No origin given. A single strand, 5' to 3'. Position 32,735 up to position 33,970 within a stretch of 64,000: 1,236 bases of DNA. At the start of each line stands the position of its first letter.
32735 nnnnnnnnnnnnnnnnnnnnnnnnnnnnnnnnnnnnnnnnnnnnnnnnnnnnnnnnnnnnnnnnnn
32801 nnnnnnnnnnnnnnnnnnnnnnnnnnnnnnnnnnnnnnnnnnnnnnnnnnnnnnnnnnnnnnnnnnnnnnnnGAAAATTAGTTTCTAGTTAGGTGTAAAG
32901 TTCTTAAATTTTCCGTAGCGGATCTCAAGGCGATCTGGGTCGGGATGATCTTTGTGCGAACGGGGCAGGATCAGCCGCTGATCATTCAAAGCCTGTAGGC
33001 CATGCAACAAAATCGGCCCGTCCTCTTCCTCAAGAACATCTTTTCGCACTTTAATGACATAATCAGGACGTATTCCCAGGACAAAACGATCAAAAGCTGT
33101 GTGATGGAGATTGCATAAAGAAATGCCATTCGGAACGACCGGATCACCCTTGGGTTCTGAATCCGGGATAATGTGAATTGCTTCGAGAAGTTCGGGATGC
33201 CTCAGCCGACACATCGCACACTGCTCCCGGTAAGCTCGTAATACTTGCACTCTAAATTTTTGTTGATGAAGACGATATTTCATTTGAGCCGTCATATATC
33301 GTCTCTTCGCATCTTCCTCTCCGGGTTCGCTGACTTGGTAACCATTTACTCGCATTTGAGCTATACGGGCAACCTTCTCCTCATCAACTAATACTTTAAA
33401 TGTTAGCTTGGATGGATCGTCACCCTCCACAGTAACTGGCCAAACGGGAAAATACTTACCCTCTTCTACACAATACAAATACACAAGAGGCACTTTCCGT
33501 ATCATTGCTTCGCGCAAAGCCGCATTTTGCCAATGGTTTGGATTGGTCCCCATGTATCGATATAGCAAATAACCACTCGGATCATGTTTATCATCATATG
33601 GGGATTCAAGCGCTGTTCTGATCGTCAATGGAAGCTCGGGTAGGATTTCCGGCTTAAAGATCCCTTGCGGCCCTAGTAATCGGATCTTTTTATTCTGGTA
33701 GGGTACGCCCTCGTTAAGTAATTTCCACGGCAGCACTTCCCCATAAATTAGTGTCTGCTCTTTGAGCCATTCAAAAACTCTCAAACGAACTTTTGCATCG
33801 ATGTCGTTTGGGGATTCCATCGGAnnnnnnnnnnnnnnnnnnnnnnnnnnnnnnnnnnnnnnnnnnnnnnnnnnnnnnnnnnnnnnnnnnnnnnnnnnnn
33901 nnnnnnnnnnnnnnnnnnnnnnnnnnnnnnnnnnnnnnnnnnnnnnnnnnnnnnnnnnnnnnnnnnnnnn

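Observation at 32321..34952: A tightly packed three-gene nuclease operon: PUA-like + PD-(D/E)xK-like, reader + HNH, and small HNH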

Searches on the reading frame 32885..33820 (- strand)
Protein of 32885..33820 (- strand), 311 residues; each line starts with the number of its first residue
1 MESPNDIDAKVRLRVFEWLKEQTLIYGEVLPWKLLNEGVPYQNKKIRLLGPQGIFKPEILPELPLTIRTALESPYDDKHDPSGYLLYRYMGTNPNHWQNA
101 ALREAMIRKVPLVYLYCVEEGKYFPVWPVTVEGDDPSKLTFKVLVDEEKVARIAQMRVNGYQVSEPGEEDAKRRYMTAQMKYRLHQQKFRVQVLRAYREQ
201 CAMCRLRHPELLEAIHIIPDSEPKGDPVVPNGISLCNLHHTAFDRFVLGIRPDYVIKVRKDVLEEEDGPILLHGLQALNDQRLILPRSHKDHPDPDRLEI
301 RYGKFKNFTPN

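Call 3: search_protein_families(library=pfam, proteins=[window:32885-33820:-], max_evalue=1)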
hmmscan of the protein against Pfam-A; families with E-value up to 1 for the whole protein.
window:32885-33820:- (311 aa): 2 families
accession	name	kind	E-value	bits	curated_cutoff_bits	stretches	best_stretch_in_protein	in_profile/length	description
PF13391.12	HNH_2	-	3.3e-09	36.9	21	1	201-250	1-65/66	HNH endonuclease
PF10126.14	Nit_Regul_Hom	-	0.21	12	23.8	0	82-105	27-50/107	Uncharacterized protein, homolog of nitrogen regulatory protein PII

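Call 4: search_protein_families(library=padloc, proteins=[window:32885-33820:-], max_evalue=1)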
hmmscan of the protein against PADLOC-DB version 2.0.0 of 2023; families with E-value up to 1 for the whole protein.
window:32885-33820:- (311 aa): 2 families
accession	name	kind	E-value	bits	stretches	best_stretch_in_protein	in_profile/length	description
PDLC04132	HNH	-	3.8e-21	73.4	1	155-298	123-264/286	-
PDLC03546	HNH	-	6.1e-08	30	1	181-266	154-241/282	Type II restriction enzyme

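Call 5: search_protein_families(library=ncbifam, proteins=[window:32885-33820:-], max_evalue=1)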
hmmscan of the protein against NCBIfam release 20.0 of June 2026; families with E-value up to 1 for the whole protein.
window:32885-33820:- (311 aa): 1 family
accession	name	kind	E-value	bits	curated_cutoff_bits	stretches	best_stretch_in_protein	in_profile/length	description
NF045808.1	PT-DNA_restrict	exception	1.1e-15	57.6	180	1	179-294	155-271/284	phosphorothioated DNA-binding restriction endonuclease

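Call 7: search_solved_structures(query=window:32885-33820:-, max_evalue=10, show_alignments=3)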
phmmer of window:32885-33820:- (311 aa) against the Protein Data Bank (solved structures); distinct sequences matched with E-value up to 10: 0.

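Call 14: find_homologous_proteins(query=window:32885-33820:-)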
Query window:32885-33820:- (311 aa): 2662 proteins with E <= 0.001 among 4620 candidates; the best 120 are listed.
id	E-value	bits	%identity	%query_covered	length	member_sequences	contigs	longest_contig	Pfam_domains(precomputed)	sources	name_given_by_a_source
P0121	1.8e-212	723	100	100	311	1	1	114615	PF13391.13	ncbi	ncbi:MAG: HNH endonuclease [Candidatus Omnitrophota bacterium]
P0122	4.6e-138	478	66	98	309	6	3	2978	PF13391.13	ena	-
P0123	3.9e-137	475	66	98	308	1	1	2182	PF13391.13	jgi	jgi:putative restriction endonuclease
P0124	1.2e-136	473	65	98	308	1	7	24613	PF13391.13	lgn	-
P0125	1.4e-134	467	64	99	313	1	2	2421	PF13391.13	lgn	-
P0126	2.5e-133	463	64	99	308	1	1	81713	PF13391.13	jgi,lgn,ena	-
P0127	1.0e-131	457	66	98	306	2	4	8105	PF13391.13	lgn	-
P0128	9.5e-130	451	64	99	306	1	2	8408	PF13391.13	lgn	-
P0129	3.0e-128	446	61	99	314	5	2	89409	PF13391.13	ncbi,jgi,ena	-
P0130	1.3e-127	444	62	99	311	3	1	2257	-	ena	-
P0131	1.1e-126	441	61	98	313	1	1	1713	PF13391.13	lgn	-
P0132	7.0e-125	435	62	99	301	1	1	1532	PF13391.13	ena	-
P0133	1.3e-123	431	62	97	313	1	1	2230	PF13391.13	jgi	-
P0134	1.6e-123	430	61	98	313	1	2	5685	PF13391.13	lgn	-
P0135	1.7e-123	430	64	99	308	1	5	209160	PF13391.13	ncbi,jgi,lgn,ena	jgi:putative restriction endonuclease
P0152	5.9e-109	382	55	99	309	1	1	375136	PF13391.13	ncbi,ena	-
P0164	1.9e-107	377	56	98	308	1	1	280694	PF13391.13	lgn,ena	-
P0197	3.4e-105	370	56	97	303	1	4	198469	PF13391.13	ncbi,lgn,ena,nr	ncbi:MAG: HNH endonuclease [Deltaproteobacteria bacterium HGW-Deltaproteobacteria-15]|nr:MAG: HNH en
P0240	2.6e-103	364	51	97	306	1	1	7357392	PF13391.13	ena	-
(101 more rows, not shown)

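Call 17: find_encoding_contigs(protein=P0152, flank=5000, max_places=4)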
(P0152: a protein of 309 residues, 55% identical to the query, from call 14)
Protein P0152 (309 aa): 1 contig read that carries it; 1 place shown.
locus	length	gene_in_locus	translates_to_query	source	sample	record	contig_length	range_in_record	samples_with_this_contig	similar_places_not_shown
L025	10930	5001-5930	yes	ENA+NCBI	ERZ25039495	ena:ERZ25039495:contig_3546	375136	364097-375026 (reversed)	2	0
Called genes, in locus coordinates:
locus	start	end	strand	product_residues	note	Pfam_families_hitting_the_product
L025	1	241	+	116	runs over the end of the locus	?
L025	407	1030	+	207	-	-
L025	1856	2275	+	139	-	-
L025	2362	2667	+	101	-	-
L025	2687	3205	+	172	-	-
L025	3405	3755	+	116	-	PF12643:MazG-like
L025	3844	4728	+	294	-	PF08378:NERD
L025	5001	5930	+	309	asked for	PF13391:HNH_2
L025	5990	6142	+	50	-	-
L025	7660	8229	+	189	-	-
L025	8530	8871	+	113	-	PF12643:MazG-like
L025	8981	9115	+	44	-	-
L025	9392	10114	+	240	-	PF01909:NTP_transf_2, PF18765:Polbeta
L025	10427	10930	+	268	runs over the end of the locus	PF00270:DEAD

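Call 22: search_protein_families(library=pfam, proteins=[L025:3844-4728:+], max_evalue=0.1)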
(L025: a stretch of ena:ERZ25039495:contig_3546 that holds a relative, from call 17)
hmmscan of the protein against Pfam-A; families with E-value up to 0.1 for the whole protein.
L025:3844-4728:+ (294 aa): 2 families
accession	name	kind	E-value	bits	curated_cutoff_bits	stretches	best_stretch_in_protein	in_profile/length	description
PF08378.17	NERD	-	1.3e-17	64.7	22.1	1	123-235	2-110/111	Nuclease-related domain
PF07584.16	BatA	-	0.0023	18.8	25.9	1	4-73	2-68/77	Aerotolerance regulator N-terminal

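Call 28: search_solved_structures(query=A2, max_evalue=10, show_alignments=3)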
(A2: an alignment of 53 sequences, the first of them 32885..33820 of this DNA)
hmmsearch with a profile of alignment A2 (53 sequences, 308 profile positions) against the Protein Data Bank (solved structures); distinct sequences matched with E-value up to 10: 1.
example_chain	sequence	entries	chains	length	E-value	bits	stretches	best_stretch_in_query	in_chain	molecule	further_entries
6ghs_A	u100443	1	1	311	0.59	12.3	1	196-283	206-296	TagI restriction endonuclease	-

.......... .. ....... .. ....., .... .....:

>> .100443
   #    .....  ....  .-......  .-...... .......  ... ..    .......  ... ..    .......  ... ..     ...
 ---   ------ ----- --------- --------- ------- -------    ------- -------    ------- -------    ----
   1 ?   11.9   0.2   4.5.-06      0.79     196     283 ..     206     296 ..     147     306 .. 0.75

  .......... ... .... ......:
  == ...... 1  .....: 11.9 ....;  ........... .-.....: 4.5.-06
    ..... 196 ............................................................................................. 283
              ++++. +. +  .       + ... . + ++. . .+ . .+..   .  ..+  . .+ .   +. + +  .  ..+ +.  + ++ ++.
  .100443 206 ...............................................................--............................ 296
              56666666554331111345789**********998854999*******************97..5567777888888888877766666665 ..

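Call 35: predict_structure(alignment_id=A2)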
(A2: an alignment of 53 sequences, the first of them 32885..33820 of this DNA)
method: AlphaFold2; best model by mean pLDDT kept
length: 311 residues; sequences in the alignment: 53
mean_pLDDT: 80.7   pTM: 0.68
mean pLDDT of the five models: 80.7, 77.8, 77.4, 74.4, 67.5
residues with pLDDT >= 90: 134; 70-90: 108; 50-70: 43; < 50: 26
segments of 3 or more residues with pLDDT < 50: 147-166, 223-225
pLDDT, mean of each block of 10 residues (from residue 1): 74 93 87 93 90 87 88 63 80 91 92 88 88 92 67 35 41 58 78 90 90 73 53 90 92 95 84 85 93 90 86 43
secondary structure, 60 per line:
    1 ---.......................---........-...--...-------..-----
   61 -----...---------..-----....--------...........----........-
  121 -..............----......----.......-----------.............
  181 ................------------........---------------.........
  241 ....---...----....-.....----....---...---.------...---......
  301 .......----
elements in order: H4-26 H32-37 E39-41 E44-46 E66-68 E85-88 H97-107 E112-119 E122-135 E140-145 H150-156 H168-196 E212-216 E232-236 H237-244 E248-250 E255-258 H260-264 H269-272 H295-307

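Call 64: find_encoding_contigs(protein=P0135, flank=4000, max_places=4)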
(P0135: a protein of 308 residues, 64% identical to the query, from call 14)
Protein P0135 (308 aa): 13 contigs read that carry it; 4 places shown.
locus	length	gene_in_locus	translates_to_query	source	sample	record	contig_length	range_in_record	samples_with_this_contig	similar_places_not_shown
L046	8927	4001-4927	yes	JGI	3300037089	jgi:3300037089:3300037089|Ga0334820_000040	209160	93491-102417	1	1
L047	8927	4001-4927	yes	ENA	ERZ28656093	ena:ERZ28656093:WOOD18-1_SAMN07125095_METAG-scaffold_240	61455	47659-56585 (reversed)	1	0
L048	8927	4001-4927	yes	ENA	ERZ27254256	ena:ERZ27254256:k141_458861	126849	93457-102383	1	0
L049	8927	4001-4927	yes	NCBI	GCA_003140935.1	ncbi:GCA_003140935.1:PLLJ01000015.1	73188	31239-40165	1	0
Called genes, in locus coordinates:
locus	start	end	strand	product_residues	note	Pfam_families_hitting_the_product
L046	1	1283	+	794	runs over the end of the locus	PF04313:HSDR_N, PF13588:HSDR_N_2, PF00270:DEAD, PF04851:ResIII, PF18766:SWI2_SNF2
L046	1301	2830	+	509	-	PF12161:HsdM_N, PF02384:N6_Mtase, PF01170:UPF0020, PF07669:Eco57I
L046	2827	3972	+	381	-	PF01420:Methylase_S (faint)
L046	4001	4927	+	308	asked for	PF13391:HNH_2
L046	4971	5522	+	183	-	-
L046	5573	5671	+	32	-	-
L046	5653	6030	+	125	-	PF06262:Zincin_1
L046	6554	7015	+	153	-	PF05635:23S_rRNA_IVP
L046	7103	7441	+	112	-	PF21716:dnstrm_HI1420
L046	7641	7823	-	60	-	-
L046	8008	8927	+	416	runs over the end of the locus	-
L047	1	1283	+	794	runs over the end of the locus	PF04313:HSDR_N, PF13588:HSDR_N_2, PF00270:DEAD, PF04851:ResIII, PF18766:SWI2_SNF2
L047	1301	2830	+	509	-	PF12161:HsdM_N, PF02384:N6_Mtase, PF01170:UPF0020, PF07669:Eco57I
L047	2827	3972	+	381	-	PF01420:Methylase_S (faint)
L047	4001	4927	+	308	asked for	PF13391:HNH_2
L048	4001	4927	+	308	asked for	PF13391:HNH_2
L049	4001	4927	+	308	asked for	PF13391:HNH_2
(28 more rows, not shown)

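Call 65: find_encoding_contigs(protein=P0164, flank=4000, max_places=3)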
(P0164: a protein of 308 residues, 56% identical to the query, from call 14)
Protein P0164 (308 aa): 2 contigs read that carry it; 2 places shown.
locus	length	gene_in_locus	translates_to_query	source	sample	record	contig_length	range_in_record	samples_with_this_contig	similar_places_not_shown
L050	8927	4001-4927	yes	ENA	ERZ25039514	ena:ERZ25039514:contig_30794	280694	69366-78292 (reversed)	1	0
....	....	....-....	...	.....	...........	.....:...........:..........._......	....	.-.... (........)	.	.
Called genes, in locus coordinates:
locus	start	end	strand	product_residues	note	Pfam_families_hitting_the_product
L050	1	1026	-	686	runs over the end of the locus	PF02310:B12-binding, PF04055:Radical_SAM, PF13282:DUF4070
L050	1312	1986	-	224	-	-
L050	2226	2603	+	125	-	PF00271:Helicase_C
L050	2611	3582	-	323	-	PF00753:Lactamase_B, PF12706:Lactamase_B_2 (weak)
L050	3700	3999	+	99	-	-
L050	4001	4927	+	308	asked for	PF13391:HNH_2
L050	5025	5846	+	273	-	-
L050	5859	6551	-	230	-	-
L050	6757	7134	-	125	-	-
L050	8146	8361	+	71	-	-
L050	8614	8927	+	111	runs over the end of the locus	-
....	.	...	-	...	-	?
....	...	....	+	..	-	-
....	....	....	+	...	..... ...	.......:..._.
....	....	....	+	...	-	-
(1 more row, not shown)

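Call 66: find_encoding_contigs(protein=P0126, flank=4000, max_places=3)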
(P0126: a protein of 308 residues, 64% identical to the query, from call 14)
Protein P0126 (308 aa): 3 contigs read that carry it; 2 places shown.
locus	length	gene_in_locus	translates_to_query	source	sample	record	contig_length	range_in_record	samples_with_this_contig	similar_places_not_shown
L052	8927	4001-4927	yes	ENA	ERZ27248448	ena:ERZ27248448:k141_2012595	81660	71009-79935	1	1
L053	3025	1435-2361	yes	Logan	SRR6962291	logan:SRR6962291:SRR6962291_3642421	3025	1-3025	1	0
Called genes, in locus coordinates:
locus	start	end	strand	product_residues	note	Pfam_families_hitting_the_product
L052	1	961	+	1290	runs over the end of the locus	PF07693:KAP_NTPase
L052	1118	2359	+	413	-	-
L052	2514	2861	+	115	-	PF12643:MazG-like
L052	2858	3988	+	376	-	-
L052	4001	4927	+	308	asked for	PF13391:HNH_2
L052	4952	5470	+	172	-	PF05708:Peptidase_C92 (faint)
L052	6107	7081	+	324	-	PF13310:Virulence_RhuM, PF02661:Fic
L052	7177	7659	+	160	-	-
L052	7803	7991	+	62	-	-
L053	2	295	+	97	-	?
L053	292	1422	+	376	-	-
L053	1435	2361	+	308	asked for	PF13391:HNH_2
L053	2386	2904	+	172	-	PF05708:Peptidase_C92 (faint)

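Call 83: find_encoding_contigs(protein=P0197, flank=4000, max_places=3)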
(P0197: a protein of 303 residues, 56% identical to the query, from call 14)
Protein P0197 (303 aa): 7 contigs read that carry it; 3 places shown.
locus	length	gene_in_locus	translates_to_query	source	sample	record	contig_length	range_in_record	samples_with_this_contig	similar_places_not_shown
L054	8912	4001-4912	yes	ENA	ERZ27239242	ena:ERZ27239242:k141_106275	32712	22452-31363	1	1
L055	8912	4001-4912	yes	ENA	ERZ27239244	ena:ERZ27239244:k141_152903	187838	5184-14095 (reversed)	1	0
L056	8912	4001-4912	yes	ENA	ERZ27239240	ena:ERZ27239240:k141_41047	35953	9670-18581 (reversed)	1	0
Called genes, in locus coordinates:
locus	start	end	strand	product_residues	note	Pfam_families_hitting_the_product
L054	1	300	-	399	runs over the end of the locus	PF00589:Phage_integrase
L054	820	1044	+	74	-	PF01541:GIY-YIG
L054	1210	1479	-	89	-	-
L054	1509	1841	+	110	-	PF01909:NTP_transf_2, PF18765:Polbeta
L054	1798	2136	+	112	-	PF01934:HepT-like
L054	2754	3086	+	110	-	PF10543:ORF6N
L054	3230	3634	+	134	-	-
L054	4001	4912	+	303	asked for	PF13391:HNH_2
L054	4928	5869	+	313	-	PF13391:HNH_2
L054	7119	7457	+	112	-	-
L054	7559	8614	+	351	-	PF03480:DctP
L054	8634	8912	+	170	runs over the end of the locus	PF04290:DctQ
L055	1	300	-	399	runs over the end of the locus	PF00589:Phage_integrase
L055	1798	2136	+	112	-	PF01934:HepT-like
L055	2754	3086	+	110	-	PF10543:ORF6N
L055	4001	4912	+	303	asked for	PF13391:HNH_2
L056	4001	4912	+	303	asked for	PF13391:HNH_2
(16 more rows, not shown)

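Call 84: find_encoding_contigs(protein=P0129, flank=4000, max_places=3)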
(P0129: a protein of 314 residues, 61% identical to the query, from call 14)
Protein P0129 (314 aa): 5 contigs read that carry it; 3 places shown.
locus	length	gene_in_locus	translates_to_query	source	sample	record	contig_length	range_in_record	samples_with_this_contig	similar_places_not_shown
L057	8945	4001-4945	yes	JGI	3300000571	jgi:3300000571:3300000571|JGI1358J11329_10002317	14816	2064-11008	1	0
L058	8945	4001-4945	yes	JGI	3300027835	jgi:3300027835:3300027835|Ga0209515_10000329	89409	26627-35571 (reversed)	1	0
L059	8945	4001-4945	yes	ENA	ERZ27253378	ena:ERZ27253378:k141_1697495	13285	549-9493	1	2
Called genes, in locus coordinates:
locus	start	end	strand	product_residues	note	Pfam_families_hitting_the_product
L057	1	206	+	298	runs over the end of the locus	PF08843:AbiEii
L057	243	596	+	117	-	PF12643:MazG-like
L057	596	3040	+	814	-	PF04851:ResIII (faint), PF20720:nSTAND3 (faint), PF00004:AAA (weak), PF09848:SLFN-g3_helicase, PF13401:AAA_22 (faint), PF00717:Peptidase_S24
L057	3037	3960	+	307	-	PF13391:HNH_2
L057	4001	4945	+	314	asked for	PF13391:HNH_2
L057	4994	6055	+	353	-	PF02661:Fic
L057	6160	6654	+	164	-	PF22016:DUF6933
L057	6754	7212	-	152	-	-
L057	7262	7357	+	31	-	-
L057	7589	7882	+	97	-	-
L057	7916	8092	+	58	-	-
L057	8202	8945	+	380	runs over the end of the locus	PF13173:AAA_14, PF13635:DUF4143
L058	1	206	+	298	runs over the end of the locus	PF08843:AbiEii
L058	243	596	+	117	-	PF12643:MazG-like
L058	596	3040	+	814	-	PF04851:ResIII (faint), PF20720:nSTAND3 (faint), PF00004:AAA (weak), PF09848:SLFN-g3_helicase, PF13401:AAA_22 (faint), PF00717:Peptidase_S24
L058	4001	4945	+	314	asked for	PF13391:HNH_2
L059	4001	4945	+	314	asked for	PF13391:HNH_2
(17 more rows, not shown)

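Call 85: find_encoding_contigs(protein=P0240, flank=4000, max_places=2)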
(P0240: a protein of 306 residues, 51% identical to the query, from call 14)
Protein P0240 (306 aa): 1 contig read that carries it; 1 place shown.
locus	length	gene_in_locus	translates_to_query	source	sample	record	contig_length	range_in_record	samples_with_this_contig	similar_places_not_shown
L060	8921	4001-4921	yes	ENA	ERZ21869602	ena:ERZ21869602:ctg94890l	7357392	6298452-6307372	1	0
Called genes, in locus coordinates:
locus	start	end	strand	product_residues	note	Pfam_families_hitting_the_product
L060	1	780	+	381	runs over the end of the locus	PF05230:MASE2, PF00990:GGDEF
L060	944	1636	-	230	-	-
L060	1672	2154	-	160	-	PF04140:ICMT (weak)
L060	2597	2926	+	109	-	PF13630:SdpI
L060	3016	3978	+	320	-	PF13391:HNH_2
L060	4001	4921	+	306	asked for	PF13391:HNH_2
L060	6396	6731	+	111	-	-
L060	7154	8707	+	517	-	PF13007:LZ_Tnp_IS66, PF13005:zf-IS66, PF03050:DDE_Tnp_IS66, PF13817:DDE_Tnp_IS66_C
